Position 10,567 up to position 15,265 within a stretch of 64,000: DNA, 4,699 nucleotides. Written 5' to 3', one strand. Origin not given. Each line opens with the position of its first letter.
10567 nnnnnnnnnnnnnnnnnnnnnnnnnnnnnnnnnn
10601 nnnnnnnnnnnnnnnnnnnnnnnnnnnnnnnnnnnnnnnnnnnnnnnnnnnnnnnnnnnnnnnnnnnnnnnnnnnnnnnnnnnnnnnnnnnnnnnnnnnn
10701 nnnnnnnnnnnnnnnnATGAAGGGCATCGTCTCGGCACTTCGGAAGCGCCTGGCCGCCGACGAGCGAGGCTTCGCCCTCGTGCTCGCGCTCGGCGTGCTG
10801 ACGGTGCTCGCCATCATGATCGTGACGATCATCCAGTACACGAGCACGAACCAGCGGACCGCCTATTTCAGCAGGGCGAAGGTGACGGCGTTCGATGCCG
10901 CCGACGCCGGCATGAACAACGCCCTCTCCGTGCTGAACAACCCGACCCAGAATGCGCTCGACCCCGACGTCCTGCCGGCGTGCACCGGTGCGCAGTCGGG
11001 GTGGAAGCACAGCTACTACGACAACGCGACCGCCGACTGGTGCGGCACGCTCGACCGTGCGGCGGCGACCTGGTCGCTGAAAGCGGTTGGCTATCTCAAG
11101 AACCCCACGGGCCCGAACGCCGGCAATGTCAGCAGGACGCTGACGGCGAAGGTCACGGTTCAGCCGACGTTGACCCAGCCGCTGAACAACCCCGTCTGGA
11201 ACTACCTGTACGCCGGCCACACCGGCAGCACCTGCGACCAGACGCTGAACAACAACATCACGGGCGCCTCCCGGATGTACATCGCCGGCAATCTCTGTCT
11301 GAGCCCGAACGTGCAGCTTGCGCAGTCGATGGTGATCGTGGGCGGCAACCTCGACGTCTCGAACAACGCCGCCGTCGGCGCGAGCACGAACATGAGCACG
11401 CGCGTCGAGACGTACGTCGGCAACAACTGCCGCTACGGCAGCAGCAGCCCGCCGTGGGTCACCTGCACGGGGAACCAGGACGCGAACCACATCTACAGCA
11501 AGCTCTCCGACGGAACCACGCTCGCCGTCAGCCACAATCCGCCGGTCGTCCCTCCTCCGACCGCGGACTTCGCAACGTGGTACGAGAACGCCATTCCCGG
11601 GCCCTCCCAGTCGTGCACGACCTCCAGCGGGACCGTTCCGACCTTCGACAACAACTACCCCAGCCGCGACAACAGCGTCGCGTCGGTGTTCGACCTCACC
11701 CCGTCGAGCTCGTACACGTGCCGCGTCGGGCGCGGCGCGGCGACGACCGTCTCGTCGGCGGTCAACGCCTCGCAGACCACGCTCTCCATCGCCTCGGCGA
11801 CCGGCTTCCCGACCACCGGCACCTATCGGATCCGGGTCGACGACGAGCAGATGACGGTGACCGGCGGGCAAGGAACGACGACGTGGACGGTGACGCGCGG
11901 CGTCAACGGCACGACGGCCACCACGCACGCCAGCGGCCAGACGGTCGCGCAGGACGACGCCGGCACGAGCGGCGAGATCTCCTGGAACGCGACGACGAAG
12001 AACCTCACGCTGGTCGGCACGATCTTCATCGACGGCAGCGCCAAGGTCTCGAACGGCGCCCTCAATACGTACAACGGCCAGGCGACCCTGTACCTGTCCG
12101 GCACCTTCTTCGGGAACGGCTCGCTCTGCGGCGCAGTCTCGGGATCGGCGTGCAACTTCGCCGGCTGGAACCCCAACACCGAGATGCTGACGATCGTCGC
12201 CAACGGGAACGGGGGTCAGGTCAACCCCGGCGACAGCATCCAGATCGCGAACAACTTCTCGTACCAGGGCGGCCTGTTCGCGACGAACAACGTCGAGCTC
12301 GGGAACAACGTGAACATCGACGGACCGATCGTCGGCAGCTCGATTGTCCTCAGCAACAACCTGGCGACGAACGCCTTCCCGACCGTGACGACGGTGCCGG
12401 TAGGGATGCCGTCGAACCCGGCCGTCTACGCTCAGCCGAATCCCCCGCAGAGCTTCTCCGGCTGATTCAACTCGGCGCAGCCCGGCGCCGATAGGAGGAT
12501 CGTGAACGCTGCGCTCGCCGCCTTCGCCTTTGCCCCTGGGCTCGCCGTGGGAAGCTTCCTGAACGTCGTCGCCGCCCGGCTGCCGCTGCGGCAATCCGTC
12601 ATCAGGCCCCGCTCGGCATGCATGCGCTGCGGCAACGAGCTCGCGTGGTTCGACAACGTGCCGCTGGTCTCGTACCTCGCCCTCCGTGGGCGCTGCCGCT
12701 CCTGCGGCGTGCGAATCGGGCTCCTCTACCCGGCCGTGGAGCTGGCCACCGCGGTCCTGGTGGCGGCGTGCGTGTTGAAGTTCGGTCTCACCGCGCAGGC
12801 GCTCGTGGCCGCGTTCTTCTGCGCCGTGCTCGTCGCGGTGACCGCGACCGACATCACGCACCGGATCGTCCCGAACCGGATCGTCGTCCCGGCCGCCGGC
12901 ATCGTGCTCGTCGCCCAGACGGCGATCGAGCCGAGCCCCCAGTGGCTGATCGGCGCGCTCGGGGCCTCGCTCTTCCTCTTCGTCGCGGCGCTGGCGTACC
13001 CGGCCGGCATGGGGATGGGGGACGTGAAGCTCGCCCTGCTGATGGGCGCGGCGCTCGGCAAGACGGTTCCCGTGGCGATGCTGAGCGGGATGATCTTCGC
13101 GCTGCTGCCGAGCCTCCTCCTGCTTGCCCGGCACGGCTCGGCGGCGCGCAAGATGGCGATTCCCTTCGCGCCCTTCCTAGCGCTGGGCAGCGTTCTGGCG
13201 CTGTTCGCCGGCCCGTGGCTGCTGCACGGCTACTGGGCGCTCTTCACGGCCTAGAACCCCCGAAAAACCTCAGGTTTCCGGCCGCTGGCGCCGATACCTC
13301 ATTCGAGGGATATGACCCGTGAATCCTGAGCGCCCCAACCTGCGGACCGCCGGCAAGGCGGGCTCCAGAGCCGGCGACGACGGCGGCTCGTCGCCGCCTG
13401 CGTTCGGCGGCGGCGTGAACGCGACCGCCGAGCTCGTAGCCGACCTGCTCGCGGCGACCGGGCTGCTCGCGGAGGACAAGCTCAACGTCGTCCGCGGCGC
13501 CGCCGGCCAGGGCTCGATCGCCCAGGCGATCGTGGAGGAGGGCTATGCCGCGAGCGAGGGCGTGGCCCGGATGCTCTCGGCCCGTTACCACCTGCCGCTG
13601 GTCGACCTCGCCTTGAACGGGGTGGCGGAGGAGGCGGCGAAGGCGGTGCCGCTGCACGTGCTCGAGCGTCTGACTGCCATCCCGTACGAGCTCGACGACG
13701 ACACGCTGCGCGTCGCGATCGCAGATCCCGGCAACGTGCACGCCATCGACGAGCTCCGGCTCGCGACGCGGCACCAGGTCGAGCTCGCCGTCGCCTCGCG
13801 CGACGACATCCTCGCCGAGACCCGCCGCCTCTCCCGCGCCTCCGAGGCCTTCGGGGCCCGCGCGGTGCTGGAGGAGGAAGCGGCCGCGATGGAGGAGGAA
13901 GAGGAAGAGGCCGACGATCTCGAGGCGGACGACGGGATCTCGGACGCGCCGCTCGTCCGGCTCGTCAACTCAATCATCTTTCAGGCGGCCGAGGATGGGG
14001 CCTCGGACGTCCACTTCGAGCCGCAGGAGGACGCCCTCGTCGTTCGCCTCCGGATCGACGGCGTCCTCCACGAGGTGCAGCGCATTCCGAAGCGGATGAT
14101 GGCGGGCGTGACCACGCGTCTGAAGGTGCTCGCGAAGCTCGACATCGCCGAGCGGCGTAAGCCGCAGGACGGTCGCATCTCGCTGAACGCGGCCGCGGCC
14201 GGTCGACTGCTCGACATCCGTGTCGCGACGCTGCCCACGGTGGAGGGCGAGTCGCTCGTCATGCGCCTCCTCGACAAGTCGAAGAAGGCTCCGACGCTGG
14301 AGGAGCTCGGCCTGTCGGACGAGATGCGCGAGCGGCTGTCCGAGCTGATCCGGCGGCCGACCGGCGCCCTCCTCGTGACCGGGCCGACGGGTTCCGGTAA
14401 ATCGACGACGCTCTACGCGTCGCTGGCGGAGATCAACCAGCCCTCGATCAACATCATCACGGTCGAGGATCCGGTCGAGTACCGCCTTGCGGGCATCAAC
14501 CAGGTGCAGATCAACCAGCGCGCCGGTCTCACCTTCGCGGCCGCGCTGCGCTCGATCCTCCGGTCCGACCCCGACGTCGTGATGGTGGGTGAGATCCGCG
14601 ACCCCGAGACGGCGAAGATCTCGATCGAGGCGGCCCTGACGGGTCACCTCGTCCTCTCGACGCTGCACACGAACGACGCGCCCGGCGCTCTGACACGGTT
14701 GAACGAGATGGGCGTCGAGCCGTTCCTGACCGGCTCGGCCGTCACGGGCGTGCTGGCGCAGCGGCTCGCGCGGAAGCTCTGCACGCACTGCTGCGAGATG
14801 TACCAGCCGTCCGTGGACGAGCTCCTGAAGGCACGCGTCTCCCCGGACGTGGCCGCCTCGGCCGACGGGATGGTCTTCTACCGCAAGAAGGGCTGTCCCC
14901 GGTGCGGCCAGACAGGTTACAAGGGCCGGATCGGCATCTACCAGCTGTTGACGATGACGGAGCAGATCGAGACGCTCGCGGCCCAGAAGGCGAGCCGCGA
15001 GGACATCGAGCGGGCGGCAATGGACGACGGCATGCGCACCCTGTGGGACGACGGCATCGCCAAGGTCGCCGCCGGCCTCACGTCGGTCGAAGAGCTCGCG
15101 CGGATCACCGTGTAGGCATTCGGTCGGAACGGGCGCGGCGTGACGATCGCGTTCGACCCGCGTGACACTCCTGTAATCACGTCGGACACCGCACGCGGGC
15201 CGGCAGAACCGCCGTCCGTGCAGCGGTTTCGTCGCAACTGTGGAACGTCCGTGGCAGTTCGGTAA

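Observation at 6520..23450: Nine pilus transcription units share a sigma-28 (FliA/SigD/WhiG)-type promoter box, mostly placed for leaderless transcription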

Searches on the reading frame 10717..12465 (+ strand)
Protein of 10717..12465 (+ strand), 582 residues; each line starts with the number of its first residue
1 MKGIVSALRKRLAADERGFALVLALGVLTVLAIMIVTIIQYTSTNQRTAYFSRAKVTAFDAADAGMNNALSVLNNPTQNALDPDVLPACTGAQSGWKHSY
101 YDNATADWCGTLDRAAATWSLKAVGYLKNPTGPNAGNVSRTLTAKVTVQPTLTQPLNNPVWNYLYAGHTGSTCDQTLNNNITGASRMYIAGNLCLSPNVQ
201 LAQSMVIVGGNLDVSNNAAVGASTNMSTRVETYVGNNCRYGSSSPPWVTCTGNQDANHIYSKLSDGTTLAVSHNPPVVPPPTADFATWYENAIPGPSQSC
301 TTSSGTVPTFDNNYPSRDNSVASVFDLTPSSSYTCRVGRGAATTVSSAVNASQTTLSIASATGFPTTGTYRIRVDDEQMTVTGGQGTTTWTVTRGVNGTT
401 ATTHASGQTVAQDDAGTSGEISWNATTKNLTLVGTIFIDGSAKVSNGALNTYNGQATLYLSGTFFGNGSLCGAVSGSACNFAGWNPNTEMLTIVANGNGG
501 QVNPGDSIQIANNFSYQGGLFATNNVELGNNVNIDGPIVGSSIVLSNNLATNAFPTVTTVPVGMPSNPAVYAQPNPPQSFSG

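Call 7: search_protein_families(library=pfam, proteins=[window:10717-12465:+])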
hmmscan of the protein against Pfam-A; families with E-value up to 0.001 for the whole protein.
window:10717-12465:+ (582 aa): 1 family
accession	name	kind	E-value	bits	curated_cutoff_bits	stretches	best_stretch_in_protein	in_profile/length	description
PF14341.11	PilX_N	-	0.00023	21.5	25.5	1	17-66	1-50/51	PilX N-terminal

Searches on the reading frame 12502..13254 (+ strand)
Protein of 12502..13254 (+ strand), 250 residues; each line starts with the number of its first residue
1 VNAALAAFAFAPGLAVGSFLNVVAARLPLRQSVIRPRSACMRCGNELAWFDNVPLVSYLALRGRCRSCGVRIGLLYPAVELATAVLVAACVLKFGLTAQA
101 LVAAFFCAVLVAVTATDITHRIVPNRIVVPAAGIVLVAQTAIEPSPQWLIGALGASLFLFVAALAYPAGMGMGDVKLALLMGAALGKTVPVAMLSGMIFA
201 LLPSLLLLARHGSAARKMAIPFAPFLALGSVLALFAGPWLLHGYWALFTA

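Call 7: search_protein_families(library=pfam, proteins=[window:12502-13254:+])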
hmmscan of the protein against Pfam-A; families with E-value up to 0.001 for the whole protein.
window:12502-13254:+ (250 aa): 2 families
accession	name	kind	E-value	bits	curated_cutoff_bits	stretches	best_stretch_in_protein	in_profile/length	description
PF06750.18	A24_N_bact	-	6.1e-32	110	23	1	13-94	3-84/84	Bacterial Peptidase A24 N-terminal domain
PF01478.23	Peptidase_A24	-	1.6e-14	54.6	26.5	1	105-202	2-101/104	Type IV leader peptidase family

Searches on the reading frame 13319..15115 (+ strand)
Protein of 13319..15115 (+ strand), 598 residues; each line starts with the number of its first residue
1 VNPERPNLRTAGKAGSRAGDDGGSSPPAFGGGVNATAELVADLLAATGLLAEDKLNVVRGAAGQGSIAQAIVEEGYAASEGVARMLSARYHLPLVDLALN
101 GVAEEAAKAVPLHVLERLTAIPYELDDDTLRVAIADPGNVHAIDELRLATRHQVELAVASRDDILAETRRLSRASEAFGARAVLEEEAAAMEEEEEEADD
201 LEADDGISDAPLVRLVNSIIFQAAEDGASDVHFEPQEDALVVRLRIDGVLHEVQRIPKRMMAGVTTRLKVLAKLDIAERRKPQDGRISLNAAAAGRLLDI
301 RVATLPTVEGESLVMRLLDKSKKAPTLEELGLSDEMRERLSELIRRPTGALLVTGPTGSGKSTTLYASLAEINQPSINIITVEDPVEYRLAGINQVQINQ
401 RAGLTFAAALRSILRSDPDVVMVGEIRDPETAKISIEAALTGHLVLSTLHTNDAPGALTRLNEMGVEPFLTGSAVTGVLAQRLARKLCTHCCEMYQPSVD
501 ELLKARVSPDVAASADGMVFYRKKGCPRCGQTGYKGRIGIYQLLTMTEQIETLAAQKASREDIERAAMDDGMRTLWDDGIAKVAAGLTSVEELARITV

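Call 7: search_protein_families(library=pfam, proteins=[window:13319-15115:+])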
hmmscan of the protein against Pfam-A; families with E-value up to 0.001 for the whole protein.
window:13319-15115:+ (598 aa): 4 families
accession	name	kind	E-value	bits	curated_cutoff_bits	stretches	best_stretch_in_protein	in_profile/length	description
PF00437.27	T2SSE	-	2.8e-133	444.6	24.9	1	208-595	4-370/370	Type II/IV secretion system protein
PF05157.20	MshEN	-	1.8e-15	57.1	23.1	1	90-174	1-86/90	MshEN domain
PF25199.1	nSTAND_NTPase5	-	6.8e-05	23.2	34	1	332-390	24-84/145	Novel STAND NTPase 5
PF13191.12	AAA_16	-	0.00041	21.3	32.6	0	336-388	8-63/167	AAA ATPase domain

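Call 14: find_related_loci(query=window:13319-15115:+, collection=genome_contigs, flank=10000)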
Query window:13319-15115:+ (598 aa) in genome_contigs; peptide patterns used: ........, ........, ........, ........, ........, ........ (x = any residue, [..] = any of these).
599 stretches matched a pattern (row limit reached: there are more); 367 encode a relative of the query (tblastn E <= 1e-3); the best 80 are kept; 80 distinct loci.
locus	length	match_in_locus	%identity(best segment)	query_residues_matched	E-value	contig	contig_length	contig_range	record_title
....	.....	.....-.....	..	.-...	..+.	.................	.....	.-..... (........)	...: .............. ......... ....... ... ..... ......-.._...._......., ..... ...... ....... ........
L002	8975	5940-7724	83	1-598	0e+0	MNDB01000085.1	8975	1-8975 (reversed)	MAG: Actinobacteria bacterium 13_2_20CM_68_14 13_2_20cm_scaffold_11734, whole genome shotgun sequence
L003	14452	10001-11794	82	1-598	0e+0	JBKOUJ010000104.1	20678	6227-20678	MAG: Actinomycetota bacterium isolate GM_HAYS_MAG_00029 GM_HAYS_000000877827, whole genome shotgun sequence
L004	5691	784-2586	78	1-598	0e+0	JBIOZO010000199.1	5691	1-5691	MAG: Gaiellaceae bacterium isolate MAG002 k127_4229620, whole genome shotgun sequence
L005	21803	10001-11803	78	1-598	0e+0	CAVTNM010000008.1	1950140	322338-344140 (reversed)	MAG: uncultured Actinomycetes bacterium isolate MFD02242.bin.1.295 genome assembly, contig: contig_790, whole genome sho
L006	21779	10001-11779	79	4-598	0e+0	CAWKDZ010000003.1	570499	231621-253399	MAG: uncultured Actinomycetes bacterium isolate MFD02360.bin.1.316 genome assembly, contig: contig_3516, whole genome sh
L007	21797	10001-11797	79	1-598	0e+0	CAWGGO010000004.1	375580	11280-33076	MAG: uncultured Gaiellaceae bacterium isolate MFD02840.bin.3.148 genome assembly, contig: contig_22945, whole genome sho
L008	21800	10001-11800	77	1-597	0e+0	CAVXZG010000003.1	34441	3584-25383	MAG: uncultured Actinomycetes bacterium isolate MFD09126.bin.2.61 genome assembly, contig: contig_13890, whole genome sh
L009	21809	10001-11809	78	1-598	0e+0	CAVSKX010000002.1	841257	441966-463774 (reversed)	MAG: uncultured Actinomycetes bacterium isolate MFD04944.bin.2.148 genome assembly, contig: contig_24888, whole genome s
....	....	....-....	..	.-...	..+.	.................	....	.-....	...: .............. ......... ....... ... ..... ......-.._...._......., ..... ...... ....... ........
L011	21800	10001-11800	78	1-598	0e+0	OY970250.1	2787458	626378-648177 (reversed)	MAG: uncultured Actinomycetes bacterium isolate MFD04944.bin.c.3 genome assembly, chromosome: 1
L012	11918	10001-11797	78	1-598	0e+0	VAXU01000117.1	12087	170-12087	MAG: Actinobacteria bacterium isolate AC_40 14_0927_12_40cm_scaffold_4128, whole genome shotgun sequence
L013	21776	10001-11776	77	6-598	0e+0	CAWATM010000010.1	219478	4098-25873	MAG: uncultured Gaiellaceae bacterium isolate MFD02840.bin.1.248 genome assembly, contig: contig_4384, whole genome shot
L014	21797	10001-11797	77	1-598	0e+0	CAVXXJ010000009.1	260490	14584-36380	MAG: uncultured Gaiellaceae bacterium isolate MFD04212.bin.2.173 genome assembly, contig: contig_36143, whole genome sho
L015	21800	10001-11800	77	1-598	0e+0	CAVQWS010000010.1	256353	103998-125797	MAG: uncultured Actinomycetes bacterium isolate MFD00392.bin.1.367 genome assembly, contig: contig_59252, whole genome s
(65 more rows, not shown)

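Call 25: find_encoding_contigs(protein=window:13319-15115:+, flank=10000, max_places=4)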
Protein window:13319-15115:+ (598 aa): no gene with exactly this product is on record in the collection.
